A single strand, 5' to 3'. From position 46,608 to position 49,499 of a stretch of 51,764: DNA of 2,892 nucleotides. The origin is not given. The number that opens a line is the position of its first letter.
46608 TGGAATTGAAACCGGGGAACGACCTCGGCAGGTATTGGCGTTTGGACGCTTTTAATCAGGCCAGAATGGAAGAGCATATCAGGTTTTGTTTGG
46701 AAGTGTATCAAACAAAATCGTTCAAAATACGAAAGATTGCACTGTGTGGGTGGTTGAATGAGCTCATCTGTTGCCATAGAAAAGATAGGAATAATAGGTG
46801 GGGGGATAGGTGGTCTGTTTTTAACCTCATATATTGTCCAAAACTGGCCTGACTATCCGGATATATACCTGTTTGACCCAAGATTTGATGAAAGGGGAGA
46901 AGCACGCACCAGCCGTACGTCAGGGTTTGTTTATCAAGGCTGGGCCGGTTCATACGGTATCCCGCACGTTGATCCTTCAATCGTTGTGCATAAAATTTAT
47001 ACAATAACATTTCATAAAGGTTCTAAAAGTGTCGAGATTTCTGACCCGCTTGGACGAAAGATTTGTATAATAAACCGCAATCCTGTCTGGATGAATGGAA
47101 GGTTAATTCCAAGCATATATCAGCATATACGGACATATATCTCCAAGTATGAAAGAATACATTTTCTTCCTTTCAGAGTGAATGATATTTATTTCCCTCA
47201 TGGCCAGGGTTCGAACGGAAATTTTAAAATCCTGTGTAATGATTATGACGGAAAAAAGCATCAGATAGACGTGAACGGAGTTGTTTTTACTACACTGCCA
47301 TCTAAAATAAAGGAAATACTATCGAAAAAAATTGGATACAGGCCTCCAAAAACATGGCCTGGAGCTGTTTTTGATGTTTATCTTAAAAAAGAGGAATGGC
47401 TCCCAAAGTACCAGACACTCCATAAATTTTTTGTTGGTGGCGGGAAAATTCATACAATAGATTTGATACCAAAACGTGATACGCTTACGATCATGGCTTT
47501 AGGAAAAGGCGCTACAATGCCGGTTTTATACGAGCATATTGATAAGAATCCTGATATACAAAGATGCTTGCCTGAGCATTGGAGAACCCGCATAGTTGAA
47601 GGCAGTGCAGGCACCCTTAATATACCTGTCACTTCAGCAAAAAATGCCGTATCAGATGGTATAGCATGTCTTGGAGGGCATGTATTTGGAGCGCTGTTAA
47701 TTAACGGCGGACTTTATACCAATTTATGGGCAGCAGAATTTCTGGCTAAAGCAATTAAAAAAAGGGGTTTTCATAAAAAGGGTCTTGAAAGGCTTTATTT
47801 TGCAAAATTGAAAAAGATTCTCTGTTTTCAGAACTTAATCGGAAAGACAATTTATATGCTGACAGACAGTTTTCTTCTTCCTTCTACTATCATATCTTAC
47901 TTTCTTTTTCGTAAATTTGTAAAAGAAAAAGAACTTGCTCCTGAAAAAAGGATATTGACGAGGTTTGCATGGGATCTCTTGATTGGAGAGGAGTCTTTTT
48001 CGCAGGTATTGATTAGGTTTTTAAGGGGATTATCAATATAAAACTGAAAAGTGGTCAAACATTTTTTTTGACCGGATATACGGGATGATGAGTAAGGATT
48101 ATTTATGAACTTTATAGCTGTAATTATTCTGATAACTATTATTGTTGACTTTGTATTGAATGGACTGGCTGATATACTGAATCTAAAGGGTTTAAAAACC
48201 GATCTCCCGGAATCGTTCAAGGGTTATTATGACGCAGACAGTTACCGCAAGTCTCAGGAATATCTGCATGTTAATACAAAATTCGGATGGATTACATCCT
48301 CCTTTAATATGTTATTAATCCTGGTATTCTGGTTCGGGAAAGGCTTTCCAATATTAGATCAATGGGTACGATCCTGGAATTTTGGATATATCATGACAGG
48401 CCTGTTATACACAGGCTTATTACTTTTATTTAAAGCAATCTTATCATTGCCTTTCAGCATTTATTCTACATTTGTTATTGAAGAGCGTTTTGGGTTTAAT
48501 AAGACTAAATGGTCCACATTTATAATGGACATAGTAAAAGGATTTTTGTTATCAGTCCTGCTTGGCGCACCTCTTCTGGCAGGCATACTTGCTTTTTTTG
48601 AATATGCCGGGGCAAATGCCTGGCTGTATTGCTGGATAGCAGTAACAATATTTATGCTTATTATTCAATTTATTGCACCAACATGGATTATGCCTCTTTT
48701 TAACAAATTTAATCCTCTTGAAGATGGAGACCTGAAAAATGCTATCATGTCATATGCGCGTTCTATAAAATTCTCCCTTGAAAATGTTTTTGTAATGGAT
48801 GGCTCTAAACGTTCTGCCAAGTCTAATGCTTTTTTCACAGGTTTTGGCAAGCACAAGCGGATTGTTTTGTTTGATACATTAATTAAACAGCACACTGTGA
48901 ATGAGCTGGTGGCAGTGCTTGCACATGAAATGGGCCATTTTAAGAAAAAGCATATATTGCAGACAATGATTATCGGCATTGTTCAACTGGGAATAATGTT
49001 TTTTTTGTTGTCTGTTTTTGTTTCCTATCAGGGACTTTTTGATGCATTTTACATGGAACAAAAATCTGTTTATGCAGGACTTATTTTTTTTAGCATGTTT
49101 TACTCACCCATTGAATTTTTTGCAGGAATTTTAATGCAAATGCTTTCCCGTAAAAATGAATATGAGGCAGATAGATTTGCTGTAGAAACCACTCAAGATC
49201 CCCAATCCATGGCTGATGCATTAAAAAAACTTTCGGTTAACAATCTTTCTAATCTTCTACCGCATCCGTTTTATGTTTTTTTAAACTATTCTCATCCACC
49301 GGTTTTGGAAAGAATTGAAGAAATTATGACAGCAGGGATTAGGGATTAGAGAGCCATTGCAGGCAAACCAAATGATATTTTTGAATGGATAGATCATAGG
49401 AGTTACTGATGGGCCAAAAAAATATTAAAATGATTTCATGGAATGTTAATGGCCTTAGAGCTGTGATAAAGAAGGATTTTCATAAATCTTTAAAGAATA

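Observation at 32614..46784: The entire CRISPR-Cas island is bracketed by ~100-bp direct repeats that duplicate a gene-gene junction and differ mainly by synonymous changes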

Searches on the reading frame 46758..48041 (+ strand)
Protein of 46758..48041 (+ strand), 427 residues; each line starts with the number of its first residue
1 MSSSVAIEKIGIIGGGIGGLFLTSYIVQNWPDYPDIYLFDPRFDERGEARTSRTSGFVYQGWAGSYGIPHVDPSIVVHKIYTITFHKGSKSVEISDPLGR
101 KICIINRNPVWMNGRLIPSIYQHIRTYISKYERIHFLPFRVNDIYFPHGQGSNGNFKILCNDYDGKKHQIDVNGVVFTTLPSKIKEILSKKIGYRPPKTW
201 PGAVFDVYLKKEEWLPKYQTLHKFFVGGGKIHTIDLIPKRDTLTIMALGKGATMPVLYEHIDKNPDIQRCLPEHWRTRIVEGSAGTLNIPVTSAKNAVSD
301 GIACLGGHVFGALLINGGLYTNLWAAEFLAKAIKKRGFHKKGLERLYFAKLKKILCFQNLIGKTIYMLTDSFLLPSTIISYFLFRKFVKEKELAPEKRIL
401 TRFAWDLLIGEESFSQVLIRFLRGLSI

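Call 7: search_protein_families(library=pfam, proteins=[window:46758-48041:+], max_evalue=0.01)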
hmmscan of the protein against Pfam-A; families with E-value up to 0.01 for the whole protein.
window:46758-48041:+ (427 aa): 0 families

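Call 8: search_protein_families(library=ncbifam, proteins=[window:46758-48041:+], max_evalue=0.01)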
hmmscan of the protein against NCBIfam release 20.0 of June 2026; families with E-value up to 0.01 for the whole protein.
window:46758-48041:+ (427 aa): 0 families

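Call 9: find_encoding_contigs(protein=window:46758-48041:+, flank=10000, max_places=10)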
Protein window:46758-48041:+ (427 aa): no gene with exactly this product is on record in the collection.

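Call 34: find_homologous_proteins(query=window:46758-48041:+, max_evalue=1e-100)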
Query window:46758-48041:+ (427 aa): 22 proteins with E <= 1e-100 among 5640 candidates.
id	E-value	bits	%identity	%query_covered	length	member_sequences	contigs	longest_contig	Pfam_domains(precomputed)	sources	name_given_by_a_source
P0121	4.0e-264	894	89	100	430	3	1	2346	-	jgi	-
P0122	2.0e-254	862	87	100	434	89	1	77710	-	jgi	-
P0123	4.7e-248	841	84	99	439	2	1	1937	-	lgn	-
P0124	7.4e-246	834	83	100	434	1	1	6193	-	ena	-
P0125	1.7e-245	833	83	100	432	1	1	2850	-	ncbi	-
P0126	1.9e-243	826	84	100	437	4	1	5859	-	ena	-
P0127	3.1e-241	819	82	100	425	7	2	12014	-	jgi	-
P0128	1.6e-236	803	81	100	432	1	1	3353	-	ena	-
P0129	1.2e-234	797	81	100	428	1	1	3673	-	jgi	-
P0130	2.6e-231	786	79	100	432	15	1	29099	-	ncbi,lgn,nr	ncbi:MAG: hypothetical protein Q7J15_11880 [Candidatus Desulfaltia sp.]|nr:hypothetical protein [Can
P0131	7.8e-231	785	79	99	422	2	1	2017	-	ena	-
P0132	1.6e-227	774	81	95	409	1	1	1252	-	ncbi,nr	ncbi:MAG: hypothetical protein L6405_02205, partial [Actinomycetia bacterium]|nr:hypothetical protei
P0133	3.7e-205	700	70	95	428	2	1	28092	-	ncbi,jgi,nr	ncbi:MAG: hypothetical protein JRE23_05315 [Deltaproteobacteria bacterium]|nr:hypothetical protein [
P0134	1.6e-203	695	69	95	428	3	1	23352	-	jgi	jgi:hypothetical protein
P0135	1.7e-194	665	67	95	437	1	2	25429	-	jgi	jgi:hypothetical protein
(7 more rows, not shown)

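Call 51: find_encoding_contigs(protein=P0126, flank=10000, max_places=10)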
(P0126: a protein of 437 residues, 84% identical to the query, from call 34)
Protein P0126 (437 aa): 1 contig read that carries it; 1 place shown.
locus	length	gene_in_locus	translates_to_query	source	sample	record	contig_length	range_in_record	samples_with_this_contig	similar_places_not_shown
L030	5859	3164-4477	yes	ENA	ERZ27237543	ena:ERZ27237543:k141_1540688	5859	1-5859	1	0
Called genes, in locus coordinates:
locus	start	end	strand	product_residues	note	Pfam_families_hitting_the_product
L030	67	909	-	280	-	PF00753:Lactamase_B, PF23023:Anti-Pycsar_Apyc1 (weak)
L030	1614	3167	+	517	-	PF00724:Oxidored_FMN, PF00582:Usp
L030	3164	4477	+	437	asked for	-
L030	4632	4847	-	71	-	-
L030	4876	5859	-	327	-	?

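Call 52: list_cluster_members(proteins=[P0126, P0121])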
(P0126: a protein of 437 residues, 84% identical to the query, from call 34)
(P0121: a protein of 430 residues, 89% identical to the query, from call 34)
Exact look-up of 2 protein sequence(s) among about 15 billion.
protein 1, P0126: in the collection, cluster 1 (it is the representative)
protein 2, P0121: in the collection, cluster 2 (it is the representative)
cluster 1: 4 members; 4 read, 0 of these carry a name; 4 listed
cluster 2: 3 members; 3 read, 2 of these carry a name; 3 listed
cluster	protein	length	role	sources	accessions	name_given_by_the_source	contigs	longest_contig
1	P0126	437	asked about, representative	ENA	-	-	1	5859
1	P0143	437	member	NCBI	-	-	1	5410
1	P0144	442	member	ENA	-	-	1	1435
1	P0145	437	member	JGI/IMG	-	-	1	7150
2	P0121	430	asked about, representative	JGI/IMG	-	-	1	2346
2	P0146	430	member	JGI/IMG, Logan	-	hypothetical protein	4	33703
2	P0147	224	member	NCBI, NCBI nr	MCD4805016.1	MAG: hypothetical protein K8R07_05000 [Desulfobacterales bacterium] | hypothetical protein [Desulfobacterales bacterium]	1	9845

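Call 53: find_encoding_contigs(protein=P0144, flank=10000, max_places=10)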
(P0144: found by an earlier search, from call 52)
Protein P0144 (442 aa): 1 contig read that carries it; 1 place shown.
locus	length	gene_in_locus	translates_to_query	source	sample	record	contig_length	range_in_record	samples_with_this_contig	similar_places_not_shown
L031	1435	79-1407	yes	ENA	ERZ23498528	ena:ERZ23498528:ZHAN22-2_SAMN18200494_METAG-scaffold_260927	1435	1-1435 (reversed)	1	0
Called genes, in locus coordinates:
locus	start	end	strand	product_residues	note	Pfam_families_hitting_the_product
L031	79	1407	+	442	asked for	-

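Call 54: find_encoding_contigs(protein=P0143, flank=10000, max_places=10)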
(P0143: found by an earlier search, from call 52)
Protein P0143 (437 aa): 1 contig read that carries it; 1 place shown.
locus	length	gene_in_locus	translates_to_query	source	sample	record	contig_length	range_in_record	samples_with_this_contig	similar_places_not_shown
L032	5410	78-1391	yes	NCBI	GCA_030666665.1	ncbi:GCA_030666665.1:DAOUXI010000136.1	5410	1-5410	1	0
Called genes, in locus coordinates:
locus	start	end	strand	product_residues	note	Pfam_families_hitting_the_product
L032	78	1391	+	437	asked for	-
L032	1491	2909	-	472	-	PF00072:Response_reg, PF00158:Sigma54_activat, PF14532:Sigma54_activ_2, PF07724:AAA_2 (weak), PF00004:AAA (weak), PF07728:AAA_5 (weak), PF25601:AAA_lid_14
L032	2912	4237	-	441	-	PF00989:PAS, PF08448:PAS_4, PF13426:PAS_9, PF00512:HisKA, PF02518:HATPase_c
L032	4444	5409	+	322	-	?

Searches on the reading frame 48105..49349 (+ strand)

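Call 78: search_protein_families(library=pfam, proteins=[window:48105-49349:+], max_evalue=0.00001)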
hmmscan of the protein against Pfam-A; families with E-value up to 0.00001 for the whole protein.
window:48105-49349:+ (414 aa): 2 families
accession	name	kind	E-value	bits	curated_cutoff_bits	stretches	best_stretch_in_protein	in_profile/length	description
PF16491.10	Peptidase_M48_N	-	3.8e-57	193.5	27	1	26-201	4-179/179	CAAX prenyl protease N-terminal, five membrane helices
PF01435.24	Peptidase_M48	-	1.8e-39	135.9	20.3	1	204-407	1-182/186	Peptidase family M48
